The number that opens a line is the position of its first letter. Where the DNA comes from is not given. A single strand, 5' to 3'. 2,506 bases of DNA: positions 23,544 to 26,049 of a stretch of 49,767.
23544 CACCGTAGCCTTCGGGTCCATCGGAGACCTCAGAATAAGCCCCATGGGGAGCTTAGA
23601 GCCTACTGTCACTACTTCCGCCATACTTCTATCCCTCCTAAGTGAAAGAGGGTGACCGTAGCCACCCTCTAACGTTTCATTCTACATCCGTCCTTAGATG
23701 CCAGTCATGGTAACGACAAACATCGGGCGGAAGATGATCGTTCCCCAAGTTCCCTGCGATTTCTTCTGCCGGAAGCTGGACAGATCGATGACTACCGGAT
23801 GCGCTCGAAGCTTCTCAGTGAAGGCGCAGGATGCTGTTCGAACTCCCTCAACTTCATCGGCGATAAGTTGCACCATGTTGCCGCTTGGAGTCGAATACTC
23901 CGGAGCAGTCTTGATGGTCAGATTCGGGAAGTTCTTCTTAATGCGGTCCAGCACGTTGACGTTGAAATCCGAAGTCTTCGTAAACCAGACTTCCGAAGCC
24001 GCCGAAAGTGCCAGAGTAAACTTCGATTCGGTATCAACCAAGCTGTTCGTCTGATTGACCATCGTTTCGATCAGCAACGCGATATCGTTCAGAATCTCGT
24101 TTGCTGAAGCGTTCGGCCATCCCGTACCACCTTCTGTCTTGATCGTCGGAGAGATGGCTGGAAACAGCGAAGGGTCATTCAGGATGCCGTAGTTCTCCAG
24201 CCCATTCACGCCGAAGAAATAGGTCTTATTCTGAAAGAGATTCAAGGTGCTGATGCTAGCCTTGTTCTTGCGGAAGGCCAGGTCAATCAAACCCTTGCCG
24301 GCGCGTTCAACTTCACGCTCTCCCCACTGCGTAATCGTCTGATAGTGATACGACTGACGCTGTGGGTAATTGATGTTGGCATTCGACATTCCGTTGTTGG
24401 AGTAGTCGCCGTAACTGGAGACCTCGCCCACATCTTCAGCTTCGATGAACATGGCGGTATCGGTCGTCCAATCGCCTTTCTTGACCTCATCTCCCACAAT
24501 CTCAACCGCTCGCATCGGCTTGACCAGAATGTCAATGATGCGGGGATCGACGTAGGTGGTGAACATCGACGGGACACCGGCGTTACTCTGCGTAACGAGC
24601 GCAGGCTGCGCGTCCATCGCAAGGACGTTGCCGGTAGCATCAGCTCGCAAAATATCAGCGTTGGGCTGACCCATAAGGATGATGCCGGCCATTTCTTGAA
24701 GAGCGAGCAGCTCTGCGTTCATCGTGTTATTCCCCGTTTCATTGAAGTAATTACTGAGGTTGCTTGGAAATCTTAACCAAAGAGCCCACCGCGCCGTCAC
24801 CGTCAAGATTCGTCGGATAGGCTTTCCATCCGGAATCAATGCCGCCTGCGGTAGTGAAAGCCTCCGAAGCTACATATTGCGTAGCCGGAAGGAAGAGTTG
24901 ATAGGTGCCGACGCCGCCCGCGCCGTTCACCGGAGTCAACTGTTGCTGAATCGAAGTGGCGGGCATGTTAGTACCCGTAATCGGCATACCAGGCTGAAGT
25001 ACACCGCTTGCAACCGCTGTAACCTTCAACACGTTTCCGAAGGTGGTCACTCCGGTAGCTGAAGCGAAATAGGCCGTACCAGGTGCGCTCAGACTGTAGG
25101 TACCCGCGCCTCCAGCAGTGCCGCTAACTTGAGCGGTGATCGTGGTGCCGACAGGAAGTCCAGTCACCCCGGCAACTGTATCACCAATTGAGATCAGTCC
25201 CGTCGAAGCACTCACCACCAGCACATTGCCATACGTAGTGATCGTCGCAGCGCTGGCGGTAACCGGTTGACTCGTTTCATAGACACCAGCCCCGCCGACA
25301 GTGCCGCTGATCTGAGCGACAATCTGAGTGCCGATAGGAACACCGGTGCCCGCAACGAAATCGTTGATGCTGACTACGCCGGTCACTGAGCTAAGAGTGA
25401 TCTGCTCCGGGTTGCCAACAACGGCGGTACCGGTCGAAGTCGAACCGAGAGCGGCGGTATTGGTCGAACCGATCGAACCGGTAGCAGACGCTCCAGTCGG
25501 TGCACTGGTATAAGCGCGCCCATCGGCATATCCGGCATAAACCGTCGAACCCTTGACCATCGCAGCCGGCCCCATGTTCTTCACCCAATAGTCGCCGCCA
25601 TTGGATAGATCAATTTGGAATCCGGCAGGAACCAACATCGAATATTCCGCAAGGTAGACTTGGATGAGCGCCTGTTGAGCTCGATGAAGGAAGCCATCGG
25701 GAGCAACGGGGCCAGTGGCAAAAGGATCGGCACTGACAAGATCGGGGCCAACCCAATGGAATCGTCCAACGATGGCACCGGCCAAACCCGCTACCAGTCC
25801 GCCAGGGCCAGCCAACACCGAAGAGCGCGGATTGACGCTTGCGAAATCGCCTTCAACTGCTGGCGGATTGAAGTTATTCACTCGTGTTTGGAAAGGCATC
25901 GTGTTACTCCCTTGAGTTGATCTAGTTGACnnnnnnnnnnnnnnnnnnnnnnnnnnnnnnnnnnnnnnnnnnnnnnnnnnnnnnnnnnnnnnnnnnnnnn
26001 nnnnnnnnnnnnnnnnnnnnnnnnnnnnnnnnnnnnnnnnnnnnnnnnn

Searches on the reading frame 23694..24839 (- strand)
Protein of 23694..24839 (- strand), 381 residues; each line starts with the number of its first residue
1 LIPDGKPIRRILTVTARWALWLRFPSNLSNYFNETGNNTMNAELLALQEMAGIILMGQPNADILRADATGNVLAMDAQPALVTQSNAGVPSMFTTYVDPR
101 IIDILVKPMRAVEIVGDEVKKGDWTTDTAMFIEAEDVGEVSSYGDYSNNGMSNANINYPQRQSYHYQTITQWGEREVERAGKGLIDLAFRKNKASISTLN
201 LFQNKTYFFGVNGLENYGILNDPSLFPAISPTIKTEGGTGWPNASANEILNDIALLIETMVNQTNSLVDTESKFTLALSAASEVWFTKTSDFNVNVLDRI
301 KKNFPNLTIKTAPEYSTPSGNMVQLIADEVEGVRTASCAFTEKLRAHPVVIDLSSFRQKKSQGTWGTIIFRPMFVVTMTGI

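Call 74: search_protein_families(library=pfam, proteins=[window:23694-24839:-], max_evalue=0.001)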
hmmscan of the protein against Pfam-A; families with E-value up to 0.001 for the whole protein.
window:23694-24839:- (381 aa): 1 family
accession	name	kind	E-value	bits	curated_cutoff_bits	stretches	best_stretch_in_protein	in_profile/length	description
PF09950.15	Major_capside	-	0.00022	21.1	26.8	1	170-303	34-166/251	Major capsid protein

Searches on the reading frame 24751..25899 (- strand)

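Call 74: search_protein_families(library=pfam, proteins=[window:24751-25899:-], max_evalue=0.001)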
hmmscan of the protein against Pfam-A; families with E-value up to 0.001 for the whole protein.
window:24751-25899:- (382 aa): 1 family
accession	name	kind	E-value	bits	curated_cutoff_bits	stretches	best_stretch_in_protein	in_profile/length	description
PF23982.2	XM1_gp53_minor_capsid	-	2.3e-18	66.9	27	1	5-163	3-148/154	XM1 gp53 minor capsid protein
